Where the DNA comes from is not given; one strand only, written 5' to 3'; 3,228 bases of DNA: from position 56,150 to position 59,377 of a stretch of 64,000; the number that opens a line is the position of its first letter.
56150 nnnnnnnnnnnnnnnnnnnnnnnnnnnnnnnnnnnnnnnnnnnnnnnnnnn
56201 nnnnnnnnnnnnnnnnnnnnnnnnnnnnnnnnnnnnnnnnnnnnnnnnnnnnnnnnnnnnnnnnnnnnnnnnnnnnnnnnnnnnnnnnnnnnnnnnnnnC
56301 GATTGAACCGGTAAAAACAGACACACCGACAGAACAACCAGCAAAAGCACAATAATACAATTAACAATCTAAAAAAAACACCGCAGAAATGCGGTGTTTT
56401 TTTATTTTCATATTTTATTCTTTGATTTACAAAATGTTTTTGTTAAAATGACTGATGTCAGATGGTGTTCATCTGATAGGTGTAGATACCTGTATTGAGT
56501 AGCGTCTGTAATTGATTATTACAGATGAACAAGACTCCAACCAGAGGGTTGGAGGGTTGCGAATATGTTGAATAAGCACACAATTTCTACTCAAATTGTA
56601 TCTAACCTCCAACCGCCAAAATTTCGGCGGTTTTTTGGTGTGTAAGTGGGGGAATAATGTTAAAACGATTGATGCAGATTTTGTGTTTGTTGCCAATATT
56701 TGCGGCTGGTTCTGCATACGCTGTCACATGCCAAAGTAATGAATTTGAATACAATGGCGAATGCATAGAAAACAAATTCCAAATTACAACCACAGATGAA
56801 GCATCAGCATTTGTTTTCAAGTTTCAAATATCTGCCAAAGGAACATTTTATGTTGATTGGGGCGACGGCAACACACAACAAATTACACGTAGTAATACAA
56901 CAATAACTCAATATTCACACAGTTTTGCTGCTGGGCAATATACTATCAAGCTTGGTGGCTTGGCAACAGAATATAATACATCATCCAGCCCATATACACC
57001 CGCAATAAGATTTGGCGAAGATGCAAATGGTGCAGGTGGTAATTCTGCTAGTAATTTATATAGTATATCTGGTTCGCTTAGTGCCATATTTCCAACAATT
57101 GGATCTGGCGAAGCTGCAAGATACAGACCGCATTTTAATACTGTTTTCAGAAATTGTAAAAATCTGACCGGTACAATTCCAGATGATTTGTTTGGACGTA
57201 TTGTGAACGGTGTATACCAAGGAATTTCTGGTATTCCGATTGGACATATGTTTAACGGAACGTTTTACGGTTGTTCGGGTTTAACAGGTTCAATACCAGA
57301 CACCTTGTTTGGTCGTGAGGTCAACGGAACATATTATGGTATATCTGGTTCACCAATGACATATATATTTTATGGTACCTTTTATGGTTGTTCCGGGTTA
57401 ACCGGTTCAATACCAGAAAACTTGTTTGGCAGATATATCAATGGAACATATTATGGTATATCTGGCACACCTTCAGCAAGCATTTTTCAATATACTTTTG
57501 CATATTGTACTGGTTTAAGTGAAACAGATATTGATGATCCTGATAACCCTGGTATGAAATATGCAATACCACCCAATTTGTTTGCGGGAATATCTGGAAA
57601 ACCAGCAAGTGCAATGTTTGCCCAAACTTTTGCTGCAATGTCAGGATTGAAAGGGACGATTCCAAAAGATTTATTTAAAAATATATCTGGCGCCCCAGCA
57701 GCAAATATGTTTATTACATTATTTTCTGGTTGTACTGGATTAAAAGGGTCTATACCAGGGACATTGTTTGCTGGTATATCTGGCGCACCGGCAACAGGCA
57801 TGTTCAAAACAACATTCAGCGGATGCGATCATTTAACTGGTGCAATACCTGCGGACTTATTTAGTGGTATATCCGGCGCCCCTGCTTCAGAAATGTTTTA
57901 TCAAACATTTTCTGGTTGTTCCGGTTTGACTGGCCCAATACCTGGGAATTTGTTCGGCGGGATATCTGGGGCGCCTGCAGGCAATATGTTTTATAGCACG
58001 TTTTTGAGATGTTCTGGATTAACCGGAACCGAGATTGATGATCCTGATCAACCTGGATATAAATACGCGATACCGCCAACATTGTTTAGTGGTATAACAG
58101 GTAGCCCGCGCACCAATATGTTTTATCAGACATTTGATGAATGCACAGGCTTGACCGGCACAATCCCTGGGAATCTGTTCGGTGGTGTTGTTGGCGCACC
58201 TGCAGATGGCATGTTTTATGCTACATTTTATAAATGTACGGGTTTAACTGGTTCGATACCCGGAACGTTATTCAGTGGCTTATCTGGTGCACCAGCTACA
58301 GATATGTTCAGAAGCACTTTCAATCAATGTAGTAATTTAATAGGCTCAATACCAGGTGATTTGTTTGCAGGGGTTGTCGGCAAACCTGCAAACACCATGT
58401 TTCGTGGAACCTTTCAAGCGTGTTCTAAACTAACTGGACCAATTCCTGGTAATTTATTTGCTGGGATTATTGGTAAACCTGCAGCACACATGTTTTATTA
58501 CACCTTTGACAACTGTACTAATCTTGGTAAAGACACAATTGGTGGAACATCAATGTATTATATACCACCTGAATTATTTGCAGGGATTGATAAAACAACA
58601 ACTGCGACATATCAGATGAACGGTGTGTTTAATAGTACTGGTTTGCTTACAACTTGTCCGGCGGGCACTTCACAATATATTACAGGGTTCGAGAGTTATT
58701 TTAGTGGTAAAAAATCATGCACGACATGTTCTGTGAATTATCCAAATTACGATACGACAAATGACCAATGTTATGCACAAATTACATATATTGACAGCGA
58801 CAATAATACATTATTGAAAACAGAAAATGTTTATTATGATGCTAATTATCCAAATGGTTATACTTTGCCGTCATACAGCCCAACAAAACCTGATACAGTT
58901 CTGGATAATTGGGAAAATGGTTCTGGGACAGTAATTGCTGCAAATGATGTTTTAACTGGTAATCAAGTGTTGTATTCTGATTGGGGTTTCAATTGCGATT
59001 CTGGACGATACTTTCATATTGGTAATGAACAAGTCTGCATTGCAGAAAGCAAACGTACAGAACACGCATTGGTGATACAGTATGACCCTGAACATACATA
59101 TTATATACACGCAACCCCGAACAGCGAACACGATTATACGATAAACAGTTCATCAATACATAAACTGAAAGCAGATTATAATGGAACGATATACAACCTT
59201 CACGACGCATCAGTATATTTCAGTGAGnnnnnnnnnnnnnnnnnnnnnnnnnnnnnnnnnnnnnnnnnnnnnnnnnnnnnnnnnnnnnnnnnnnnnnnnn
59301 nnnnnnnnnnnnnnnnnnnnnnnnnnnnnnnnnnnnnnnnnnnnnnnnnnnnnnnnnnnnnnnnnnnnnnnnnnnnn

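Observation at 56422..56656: Structured ~180-nt leader with an alternative antiterminator/terminator fold upstream of the repeat-protein gene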

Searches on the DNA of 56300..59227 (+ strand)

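Call 4: search_rna_families(source=window, start=56300, end=56750, threshold=evalue, max_evalue=10, show_alignments=3)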
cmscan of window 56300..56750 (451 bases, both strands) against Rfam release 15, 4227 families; matches with E-value up to 10: 32.
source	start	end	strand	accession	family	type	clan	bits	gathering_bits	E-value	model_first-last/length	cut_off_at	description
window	56366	56443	-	RF02075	STnc230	Gene; sRNA;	-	27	50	0.068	1-83/83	no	Enterobacterial sRNA STnc230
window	56371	56441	-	RF01472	rli40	Gene; sRNA;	-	25.1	100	0.00026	1-263/263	no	Listeria sRNA rli40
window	56337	56409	+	RF02074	STnc240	Gene; sRNA;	-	24.5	55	0.22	1-77/77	no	Enterobacterial sRNA STnc240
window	56354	56438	-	RF02621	BSnc120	Gene; sRNA;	-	24.1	114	0.0033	1-88/88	no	Brucella sRNA 120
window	56373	56543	-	RF04184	BTnc060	Gene; sRNA;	-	24.1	228.9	0.11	1-213/213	no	Bacteroides sRNA BTnc060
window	56332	56426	-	RF01770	rimP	Cis-reg; leader;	-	23.6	47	0.13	1-102/102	no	Gammaprotebacteria rimP leader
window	56373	56439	-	RF02083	OrzO-P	Gene; antitoxin;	-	23.4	60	0.16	1-76/76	no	OrzO-P RNA antitoxin family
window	56351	56406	+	RF02064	STnc370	Gene; sRNA;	-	23.4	54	0.96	1-71/71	no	Enterobacterial sRNA STnc370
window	56369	56450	-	RF01859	Phe_leader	Cis-reg; leader;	-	23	55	0.15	1-125/125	no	Phenylalanine leader peptide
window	56372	56403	+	RF02351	psRNA14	Gene; sRNA;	-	23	60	0.15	8-39/84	no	Proteobacteria sRNA psRNA14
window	56339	56402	+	RF02427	SpF10_sRNA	Gene; sRNA;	-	22.6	60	0.058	1-57/57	no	Streptococcus sRNA SpF10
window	56374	56435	-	RF02057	STnc40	Gene; sRNA;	-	22.6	45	0.13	1-70/70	no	Salmonella enterica sRNA STnc40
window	56362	56480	-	RF00121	MicC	Gene; sRNA;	-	21.9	90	0.64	1-123/123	no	MicC RNA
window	56371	56422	-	RF00512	Leu_leader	Cis-reg; leader;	-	21.7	50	0.034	1-148/148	no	Leucine operon leader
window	56367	56446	-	RF02644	Spy490380c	Gene; sRNA;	-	21.4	65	3.1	1-96/96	no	S. pyogenes small RNA Spy490380c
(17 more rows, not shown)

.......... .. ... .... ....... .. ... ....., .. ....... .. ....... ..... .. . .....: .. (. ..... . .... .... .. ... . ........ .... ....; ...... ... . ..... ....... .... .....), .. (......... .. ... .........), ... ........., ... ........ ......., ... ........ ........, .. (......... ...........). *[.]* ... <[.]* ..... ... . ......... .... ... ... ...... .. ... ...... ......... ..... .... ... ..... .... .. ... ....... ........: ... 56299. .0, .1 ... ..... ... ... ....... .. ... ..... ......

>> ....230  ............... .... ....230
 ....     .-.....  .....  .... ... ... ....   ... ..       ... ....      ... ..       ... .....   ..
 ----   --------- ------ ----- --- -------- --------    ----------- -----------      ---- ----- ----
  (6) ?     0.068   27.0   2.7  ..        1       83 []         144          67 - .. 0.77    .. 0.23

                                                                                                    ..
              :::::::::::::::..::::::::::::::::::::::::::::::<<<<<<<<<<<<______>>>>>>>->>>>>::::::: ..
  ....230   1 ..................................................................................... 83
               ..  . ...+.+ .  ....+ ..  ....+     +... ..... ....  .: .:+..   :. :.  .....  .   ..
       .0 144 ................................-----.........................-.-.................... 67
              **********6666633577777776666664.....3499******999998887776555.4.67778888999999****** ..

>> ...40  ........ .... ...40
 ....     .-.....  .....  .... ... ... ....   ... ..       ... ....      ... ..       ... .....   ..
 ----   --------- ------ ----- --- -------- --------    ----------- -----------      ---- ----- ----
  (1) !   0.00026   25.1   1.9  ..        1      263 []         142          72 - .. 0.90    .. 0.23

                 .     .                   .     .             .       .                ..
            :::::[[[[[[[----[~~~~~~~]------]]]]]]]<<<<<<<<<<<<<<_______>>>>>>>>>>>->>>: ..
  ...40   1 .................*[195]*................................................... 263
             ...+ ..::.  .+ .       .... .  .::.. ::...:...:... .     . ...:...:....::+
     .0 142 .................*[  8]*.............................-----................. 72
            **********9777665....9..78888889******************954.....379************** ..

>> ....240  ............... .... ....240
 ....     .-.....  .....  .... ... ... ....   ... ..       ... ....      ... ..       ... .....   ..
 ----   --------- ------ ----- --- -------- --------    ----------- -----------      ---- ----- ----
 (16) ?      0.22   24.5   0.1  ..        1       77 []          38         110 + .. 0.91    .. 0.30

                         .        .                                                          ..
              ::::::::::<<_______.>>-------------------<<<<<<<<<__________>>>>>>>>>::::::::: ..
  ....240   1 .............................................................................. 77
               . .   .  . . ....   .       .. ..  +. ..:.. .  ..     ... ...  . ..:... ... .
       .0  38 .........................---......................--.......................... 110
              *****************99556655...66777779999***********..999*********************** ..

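Call 67: search_rna_families(sources=[L030, L060, L045, L038, L029, L025], threshold=gathering)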
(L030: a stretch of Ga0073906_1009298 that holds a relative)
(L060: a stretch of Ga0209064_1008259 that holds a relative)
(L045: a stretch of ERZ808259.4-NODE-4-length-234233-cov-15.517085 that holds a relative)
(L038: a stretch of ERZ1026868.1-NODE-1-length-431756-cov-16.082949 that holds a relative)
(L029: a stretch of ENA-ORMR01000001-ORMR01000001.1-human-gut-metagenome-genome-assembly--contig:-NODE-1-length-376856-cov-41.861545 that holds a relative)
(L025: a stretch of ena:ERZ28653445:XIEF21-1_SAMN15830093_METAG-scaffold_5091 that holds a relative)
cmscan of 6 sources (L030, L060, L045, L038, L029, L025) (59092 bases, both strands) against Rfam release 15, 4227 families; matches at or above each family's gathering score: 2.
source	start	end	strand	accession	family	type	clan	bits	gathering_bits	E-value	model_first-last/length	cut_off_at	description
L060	1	157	-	RF00177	SSU_rRNA_bacteria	Gene; rRNA;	CL00111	99.3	50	3.6e-27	1-155/1533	3'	Bacterial small subunit ribosomal RNA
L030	1564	1636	-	RF00005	tRNA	Gene; tRNA;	CL00001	69.1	29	5.1e-13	1-71/71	no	tRNA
